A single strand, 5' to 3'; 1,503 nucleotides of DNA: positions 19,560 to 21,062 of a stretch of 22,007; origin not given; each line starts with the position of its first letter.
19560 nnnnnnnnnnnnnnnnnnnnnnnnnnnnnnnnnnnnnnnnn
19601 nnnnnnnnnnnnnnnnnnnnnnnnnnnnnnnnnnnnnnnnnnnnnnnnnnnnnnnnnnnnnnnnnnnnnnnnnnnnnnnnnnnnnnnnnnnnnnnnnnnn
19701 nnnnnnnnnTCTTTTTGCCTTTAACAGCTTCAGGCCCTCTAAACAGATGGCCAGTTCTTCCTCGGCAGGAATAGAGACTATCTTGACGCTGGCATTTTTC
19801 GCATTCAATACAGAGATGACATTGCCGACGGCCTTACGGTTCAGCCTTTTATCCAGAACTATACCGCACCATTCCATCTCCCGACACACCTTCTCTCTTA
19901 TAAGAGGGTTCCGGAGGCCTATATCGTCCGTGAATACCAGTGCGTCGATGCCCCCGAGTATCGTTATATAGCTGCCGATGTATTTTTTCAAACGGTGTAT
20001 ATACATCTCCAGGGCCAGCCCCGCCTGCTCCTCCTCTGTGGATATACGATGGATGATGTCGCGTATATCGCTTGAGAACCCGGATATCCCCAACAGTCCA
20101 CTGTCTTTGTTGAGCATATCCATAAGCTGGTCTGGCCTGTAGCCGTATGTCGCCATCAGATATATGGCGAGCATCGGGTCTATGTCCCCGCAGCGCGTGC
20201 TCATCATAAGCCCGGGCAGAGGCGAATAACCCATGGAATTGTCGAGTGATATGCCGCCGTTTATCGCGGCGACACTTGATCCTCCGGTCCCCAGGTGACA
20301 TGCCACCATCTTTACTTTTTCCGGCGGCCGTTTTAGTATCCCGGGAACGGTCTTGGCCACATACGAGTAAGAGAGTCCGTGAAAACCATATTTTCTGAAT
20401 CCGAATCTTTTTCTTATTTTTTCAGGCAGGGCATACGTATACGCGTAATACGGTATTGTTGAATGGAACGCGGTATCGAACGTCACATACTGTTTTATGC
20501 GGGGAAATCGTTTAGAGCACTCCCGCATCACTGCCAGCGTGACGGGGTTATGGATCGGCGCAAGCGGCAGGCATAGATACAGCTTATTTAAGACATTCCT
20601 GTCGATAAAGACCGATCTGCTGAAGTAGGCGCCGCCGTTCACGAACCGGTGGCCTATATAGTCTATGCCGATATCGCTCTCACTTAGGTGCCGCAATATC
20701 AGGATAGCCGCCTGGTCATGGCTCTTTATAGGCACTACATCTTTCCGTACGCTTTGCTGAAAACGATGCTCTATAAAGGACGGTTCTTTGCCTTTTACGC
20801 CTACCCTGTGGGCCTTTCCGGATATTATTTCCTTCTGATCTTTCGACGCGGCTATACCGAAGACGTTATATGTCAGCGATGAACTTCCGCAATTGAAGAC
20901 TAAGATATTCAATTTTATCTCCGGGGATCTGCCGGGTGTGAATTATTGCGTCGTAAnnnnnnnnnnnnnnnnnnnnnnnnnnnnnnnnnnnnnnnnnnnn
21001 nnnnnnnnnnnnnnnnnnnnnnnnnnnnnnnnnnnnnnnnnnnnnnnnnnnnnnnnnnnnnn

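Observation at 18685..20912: Tandem acetate kinase genes in which the downstream copy has lost catalytic Arg and His (pseudo-kinase partner?)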

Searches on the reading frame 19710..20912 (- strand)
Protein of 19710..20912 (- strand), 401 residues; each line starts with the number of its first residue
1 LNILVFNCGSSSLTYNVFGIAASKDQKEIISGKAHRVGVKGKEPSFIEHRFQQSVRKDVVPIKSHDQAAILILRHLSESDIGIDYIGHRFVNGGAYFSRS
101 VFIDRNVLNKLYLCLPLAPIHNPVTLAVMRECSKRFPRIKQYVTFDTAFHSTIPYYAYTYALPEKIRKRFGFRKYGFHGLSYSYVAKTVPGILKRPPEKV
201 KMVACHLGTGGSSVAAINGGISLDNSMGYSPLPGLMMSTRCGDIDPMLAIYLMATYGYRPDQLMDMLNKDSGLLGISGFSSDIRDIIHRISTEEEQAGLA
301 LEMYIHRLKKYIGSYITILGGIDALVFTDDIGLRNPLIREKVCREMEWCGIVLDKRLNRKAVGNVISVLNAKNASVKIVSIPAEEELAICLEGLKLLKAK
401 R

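Call 4: search_protein_families(library=pfam, proteins=[window:19710-20912:-], max_evalue=0.01)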
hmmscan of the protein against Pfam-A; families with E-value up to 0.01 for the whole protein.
window:19710-20912:- (401 aa): 1 family
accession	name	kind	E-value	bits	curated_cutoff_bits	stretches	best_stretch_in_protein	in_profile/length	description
PF00871.23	Acetate_kinase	-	1.5e-111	373.3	22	1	3-390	2-391/392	Acetokinase family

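Call 5: search_protein_families(library=ncbifam, proteins=[window:19710-20912:-], max_evalue=0.01)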
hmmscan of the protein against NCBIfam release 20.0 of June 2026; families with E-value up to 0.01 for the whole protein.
window:19710-20912:- (401 aa): 8 families
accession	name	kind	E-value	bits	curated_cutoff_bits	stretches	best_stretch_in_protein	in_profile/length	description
TIGR00016.1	ackA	subfamily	1.2e-113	379.9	293.4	1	2-396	5-403/405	acetate/propionate family kinase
NF009063.0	PRK12397.1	equivalog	1.1e-90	304.3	659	1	2-396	4-392/404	acetate/propionate family kinase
NF005520.0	PRK07157.1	equivalog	1.3e-89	301.1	561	1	2-397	4-398/400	acetate kinase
NF009045.0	PRK12379.1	equivalog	1e-86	291.2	580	1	3-399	7-395/402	propionate kinase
NF009099.0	PRK12440.1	equivalog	2e-83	280.5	693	1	3-397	6-397/397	acetate/propionate family kinase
NF005462.0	PRK07058.1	equivalog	1.7e-78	264.4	486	1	3-400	6-393/396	acetate/propionate family kinase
NF002834.0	PRK03011.1-5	subfamily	1.3e-17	64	222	1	173-351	150-325/357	butyrate kinase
TIGR02707.1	butyr_kinase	equivalog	2.8e-13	49.6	289.1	1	173-349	147-320/351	butyrate kinase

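Call 10: search_solved_structures(query=window:19710-20912:-, show_alignments=2)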
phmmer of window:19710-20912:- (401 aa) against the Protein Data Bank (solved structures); distinct sequences matched with E-value up to 0.001: 21.
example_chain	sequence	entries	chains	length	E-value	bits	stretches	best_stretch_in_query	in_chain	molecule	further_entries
4h0o_A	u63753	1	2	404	4.8e-106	358.2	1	2-397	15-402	Acetate kinase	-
2iir_A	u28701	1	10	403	1.2e-90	307.6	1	1-393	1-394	Acetate kinase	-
1g99_A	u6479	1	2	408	2.2e-84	286.9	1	1-396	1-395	ACETATE KINASE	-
1tuu_A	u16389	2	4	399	2.2e-84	286.9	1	1-396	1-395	Acetate kinase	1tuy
6ioy_A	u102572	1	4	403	1.2e-83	284.6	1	2-398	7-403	Acetate kinase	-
7fj7_A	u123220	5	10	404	3.9e-74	253.2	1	3-396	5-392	Probable propionate kinase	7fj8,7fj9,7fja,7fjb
3sk3_A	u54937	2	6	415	1.7e-72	247.8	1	3-395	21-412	Acetate kinase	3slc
3khy_A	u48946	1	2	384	1.5e-71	244.6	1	2-393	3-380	Propionate kinase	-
9dv8_A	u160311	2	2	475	6.3e-69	236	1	2-398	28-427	Acetate kinase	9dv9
4ijn_A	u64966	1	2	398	7.5e-67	229.2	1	75-390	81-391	Acetate kinase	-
3r9p_A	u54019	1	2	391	6.5e-66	226.1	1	78-397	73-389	AckA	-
4xh4_A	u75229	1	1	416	1.7e-65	224.7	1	3-397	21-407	Propionate kinase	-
3p4i_A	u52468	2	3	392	5.2e-65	223.1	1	78-397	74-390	Acetate kinase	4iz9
4fwl_A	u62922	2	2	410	6.2e-65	222.9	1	3-397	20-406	Propionate kinase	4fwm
4xh1_A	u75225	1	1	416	6.3e-65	222.9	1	3-397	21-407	Propionate kinase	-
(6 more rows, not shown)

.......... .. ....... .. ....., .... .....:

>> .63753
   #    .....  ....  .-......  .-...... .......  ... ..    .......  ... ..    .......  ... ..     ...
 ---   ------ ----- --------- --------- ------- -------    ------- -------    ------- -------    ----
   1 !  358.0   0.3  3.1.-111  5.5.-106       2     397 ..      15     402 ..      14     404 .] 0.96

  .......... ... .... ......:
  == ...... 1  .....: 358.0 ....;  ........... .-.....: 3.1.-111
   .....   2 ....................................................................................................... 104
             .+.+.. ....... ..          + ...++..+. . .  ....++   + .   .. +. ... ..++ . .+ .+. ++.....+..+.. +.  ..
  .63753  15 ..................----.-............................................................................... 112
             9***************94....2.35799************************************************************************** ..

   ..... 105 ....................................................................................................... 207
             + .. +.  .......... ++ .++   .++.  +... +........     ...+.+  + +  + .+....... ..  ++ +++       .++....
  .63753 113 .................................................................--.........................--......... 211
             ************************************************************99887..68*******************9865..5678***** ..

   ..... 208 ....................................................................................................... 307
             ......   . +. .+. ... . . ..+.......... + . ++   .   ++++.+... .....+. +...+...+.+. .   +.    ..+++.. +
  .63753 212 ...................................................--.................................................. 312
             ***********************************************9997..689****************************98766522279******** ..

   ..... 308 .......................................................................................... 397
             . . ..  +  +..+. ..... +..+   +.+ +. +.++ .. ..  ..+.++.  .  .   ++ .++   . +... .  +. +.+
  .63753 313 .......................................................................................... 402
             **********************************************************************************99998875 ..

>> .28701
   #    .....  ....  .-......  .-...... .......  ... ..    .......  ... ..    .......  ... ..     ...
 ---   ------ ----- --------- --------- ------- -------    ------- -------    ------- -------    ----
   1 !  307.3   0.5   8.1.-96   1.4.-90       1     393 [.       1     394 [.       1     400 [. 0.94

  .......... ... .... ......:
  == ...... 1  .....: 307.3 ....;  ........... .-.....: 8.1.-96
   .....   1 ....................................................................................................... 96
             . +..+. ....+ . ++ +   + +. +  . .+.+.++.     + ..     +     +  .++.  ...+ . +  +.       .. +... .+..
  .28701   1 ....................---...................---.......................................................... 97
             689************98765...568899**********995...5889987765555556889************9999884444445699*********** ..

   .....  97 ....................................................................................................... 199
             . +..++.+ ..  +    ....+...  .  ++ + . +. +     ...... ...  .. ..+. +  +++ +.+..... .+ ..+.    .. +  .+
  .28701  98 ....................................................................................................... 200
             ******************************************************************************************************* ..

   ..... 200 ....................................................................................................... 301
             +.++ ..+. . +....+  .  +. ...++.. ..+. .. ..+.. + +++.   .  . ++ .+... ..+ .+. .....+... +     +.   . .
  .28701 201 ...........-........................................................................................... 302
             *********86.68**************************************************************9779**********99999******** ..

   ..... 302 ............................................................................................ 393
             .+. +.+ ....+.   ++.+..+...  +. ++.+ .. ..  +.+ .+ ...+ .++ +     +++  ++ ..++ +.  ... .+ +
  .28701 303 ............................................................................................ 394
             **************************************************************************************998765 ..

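Call 19: find_homologous_proteins(query=window:19710-20912:-)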
Query window:19710-20912:- (401 aa): 7995 proteins with E <= 0.001 among 8000 candidates; the best 120 are listed.
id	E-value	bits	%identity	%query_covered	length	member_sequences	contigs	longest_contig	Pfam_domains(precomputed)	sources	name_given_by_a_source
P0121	7.7e-231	784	85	100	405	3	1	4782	PF00871.24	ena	-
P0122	1.4e-228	777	84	100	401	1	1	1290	PF00871.24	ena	-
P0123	2.3e-227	773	84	100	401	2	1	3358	PF00871.24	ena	-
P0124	1.1e-221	754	82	100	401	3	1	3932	PF00871.24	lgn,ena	-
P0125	7.6e-220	748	81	100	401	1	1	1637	PF00871.24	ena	-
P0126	4.0e-218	742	81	100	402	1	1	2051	PF00871.24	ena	-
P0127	4.5e-216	735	81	100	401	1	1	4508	PF00871.24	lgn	-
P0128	7.3e-215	731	78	100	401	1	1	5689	PF00871.24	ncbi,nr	ncbi:MAG: acetate/propionate family kinase [Candidatus Omnitrophica bacterium]|nr:acetate/propionate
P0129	2.1e-214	730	79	100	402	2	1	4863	PF00871.24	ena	-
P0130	3.0e-214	729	79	100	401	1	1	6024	PF00871.24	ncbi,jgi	ncbi:MAG: acetate/propionate family kinase [Candidatus Omnitrophota bacterium]|jgi:acetate kinase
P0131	8.0e-214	728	79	100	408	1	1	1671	PF00871.24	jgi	jgi:acetate kinase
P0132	1.5e-212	724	78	100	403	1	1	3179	PF00871.24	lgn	-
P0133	1.3e-208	711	77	100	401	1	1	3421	PF00871.24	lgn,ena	-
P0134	3.9e-202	689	80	92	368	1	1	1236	PF00871.24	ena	-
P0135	2.1e-174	598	66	100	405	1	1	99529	PF00871.24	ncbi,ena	-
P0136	3.4e-173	594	65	100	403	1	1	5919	PF00871.24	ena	-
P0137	5.1e-173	594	67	99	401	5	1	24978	PF00871.24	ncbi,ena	ncbi:MAG: acetate/propionate family kinase [Candidatus Omnitrophota bacterium]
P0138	6.5e-172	590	66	99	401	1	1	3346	PF00871.24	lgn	-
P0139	3.5e-171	588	64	100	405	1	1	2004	PF00871.24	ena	-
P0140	1.3e-170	586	64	100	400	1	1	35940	PF00871.24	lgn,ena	-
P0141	1.5e-170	585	66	99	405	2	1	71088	PF00871.24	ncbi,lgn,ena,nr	ncbi:MAG: acetate/propionate family kinase [Candidatus Omnitrophica bacterium]|nr:acetate/propionate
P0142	2.6e-169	581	62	100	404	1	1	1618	PF00871.24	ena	-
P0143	4.5e-168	577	63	100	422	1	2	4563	PF00871.24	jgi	jgi:acetate kinase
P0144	7.0e-168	577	64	100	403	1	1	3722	PF00871.24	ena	-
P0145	7.3e-168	577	65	99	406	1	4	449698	PF00871.24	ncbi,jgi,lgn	jgi:acetate kinase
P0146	8.5e-168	576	62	100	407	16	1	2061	PF00871.24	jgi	-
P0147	8.9e-168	576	63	100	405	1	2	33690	PF00871.24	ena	-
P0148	1.2e-167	576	62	100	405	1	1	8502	PF00871.24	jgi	jgi:acetate kinase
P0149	2.3e-167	575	62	100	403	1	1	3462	PF00871.24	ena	-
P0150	5.9e-167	574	64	100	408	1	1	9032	PF00871.24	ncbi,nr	ncbi:MAG: acetate/propionate family kinase [Candidatus Omnitrophica bacterium]|nr:acetate/propionate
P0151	6.7e-165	567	63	99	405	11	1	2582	PF00871.24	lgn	-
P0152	8.1e-165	567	62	100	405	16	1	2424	PF00871.24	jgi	jgi:acetate kinase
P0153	1.5e-164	566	61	100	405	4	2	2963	PF00871.24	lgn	-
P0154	2.0e-164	565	61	99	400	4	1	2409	PF00871.24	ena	-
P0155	2.1e-164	565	61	100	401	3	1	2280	PF00871.24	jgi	-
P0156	2.4e-164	565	62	100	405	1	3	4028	PF00871.24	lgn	-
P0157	3.4e-164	565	63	100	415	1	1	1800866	PF00871.24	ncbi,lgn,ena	-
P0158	4.9e-164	564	62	100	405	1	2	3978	PF00871.24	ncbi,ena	-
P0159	6.5e-164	564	61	99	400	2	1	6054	PF00871.24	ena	-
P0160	8.2e-164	563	64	99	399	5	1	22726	PF00871.24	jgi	-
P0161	1.8e-163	562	61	100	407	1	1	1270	PF00871.24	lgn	-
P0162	2.7e-163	562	61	100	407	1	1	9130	PF00871.24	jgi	jgi:acetate kinase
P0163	2.8e-163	562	61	100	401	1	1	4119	PF00871.24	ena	-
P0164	2.9e-163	562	62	100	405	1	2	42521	PF00871.24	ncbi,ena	-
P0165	4.0e-163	561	63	100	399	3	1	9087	PF00871.24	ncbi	-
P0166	1.2e-162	559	63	99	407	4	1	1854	PF00871.24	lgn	-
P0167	1.6e-162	559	61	99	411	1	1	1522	PF00871.24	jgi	jgi:acetate kinase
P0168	1.7e-162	559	61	100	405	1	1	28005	PF00871.24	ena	-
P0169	1.9e-162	559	61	99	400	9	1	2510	PF00871.24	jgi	-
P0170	2.5e-162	558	62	100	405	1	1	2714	PF00871.24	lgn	-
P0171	2.9e-162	558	59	100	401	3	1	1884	PF00871.24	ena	-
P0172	4.2e-162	558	60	100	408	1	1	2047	PF00871.24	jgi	-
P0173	1.0e-161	556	63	99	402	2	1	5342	PF00871.24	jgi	-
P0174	1.3e-161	556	63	99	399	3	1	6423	PF00871.24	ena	-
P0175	1.6e-161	556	62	99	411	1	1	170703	PF00871.24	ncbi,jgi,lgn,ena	ncbi:MAG: acetate/propionate family kinase [Bacteroidota bacterium]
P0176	2.0e-161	555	60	100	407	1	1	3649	PF00871.24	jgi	jgi:acetate kinase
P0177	2.1e-161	555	60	100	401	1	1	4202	PF00871.24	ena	-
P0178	4.0e-161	554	61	100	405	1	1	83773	PF00871.24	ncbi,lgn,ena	-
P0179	7.2e-161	554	61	99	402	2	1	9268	PF00871.24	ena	-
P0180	1.2e-160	553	62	100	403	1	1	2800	PF00871.24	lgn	-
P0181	2.0e-160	552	60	100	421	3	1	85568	PF00871.24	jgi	jgi:acetate kinase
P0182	2.3e-160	552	61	99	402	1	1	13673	PF00871.24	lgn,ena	-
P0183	2.4e-160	552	60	100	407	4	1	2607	PF00871.24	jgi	jgi:acetate kinase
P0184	2.4e-160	552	62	100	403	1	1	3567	PF00871.24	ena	-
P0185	2.5e-160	552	60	100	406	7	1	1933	PF00871.24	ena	-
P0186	2.8e-160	552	60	100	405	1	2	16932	PF00871.24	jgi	jgi:acetate kinase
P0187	3.4e-160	551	60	100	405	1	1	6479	PF00871.24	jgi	jgi:acetate kinase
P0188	5.7e-160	551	60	100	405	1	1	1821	PF00871.24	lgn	-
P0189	9.5e-160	550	61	100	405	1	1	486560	PF00871.24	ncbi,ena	-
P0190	1.3e-159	550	60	100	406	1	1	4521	PF00871.24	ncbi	-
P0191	1.4e-159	549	62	100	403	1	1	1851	PF00871.24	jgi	-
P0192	1.4e-159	549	64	93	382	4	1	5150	PF00871.24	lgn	-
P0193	2.2e-159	549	62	100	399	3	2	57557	PF00871.24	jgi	-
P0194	2.4e-159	549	58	100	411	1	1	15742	PF00871.24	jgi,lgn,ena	-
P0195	3.5e-159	548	62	100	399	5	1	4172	PF00871.24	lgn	-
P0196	4.0e-159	548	62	100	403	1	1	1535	PF00871.24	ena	-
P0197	4.7e-159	548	61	99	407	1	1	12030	PF00871.24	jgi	jgi:acetate kinase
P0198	6.4e-159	547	60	100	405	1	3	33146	PF00871.24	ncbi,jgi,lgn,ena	ncbi:MAG: acetate/propionate family kinase [Brevinematales bacterium]|jgi:acetate kinase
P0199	6.9e-159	547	59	99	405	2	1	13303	PF00871.24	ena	-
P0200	7.1e-159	547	62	100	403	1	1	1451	PF00871.24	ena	-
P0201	7.2e-159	547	62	100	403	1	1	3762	PF00871.24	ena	-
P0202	7.8e-159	547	62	99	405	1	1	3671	PF00871.24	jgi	jgi:acetate kinase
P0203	8.1e-159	547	59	100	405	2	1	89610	PF00871.24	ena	-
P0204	1.0e-158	547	62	100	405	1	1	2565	PF00871.24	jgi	jgi:acetate kinase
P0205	1.5e-158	546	60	99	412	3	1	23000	PF00871.24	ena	-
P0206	1.5e-158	546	59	99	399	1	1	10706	PF00871.24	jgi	jgi:acetate kinase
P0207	2.3e-158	545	60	99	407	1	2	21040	PF00871.24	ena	-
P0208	2.5e-158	545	60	99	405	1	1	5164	PF00871.24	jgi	jgi:acetate kinase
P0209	2.6e-158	545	60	99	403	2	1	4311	PF00871.24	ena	-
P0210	6.0e-158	544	59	100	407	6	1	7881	PF00871.24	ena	-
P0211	7.2e-158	544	61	100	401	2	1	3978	PF00871.24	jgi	-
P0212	7.5e-158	544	59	100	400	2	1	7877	PF00871.24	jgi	-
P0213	1.1e-157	543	60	99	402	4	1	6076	PF00871.24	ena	-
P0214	1.9e-157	542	61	100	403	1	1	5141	PF00871.24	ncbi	-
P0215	2.1e-157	542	60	100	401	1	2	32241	PF00871.24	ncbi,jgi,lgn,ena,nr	ncbi:MAG: hypothetical protein A3J83_00805 [Elusimicrobia bacterium RIFOXYA2_FULL_40_6]|nr:MAG: hypo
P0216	2.6e-157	542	60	99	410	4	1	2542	PF00871.24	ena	-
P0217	2.8e-157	542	60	100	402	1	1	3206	PF00871.24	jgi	-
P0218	3.5e-157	541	58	99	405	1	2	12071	PF00871.24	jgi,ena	jgi:acetate kinase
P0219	3.6e-157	541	59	100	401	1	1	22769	PF00871.24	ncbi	ncbi:MAG: acetate/propionate family kinase [Candidatus Omnitrophota bacterium]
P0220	3.7e-157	541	61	100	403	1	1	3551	PF00871.24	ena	-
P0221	3.8e-157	541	61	99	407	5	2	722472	PF00871.24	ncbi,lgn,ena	ncbi:MAG: acetate/propionate family kinase [Sedimentisphaerales bacterium]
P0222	3.8e-157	541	59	100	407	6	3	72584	PF00871.24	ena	-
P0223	3.8e-157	541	61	100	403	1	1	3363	PF00871.24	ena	-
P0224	3.9e-157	541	62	99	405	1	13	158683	PF00871.24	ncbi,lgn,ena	-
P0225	5.6e-157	541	59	99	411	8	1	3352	PF00871.24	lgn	-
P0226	6.3e-157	541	61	100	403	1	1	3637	PF00871.24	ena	-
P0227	7.5e-157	540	59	99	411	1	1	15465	PF00871.24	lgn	-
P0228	8.2e-157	540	60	100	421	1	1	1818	PF00871.24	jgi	jgi:acetate kinase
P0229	9.6e-157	540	60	99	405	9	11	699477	PF00871.24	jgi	jgi:acetate kinase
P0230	1.1e-156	540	60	100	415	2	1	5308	PF00871.24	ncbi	-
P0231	1.3e-156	540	58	100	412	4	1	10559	PF00871.24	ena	-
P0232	1.6e-156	539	59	100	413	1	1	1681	PF00871.24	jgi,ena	-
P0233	1.6e-156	539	62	99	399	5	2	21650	PF00871.24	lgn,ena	-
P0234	2.1e-156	539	59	100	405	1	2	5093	PF00871.24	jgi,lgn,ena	-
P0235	3.0e-156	538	61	99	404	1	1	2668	PF00871.24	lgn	-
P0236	3.2e-156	538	60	99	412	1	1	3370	PF00871.24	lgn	-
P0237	3.9e-156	538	60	100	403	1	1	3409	PF00871.24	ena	-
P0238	1.2e-155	536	58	99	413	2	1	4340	PF00871.24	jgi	-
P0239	1.7e-155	536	59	100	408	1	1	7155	PF00871.24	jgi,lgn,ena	-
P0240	1.9e-155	536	59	100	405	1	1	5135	PF00871.24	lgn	-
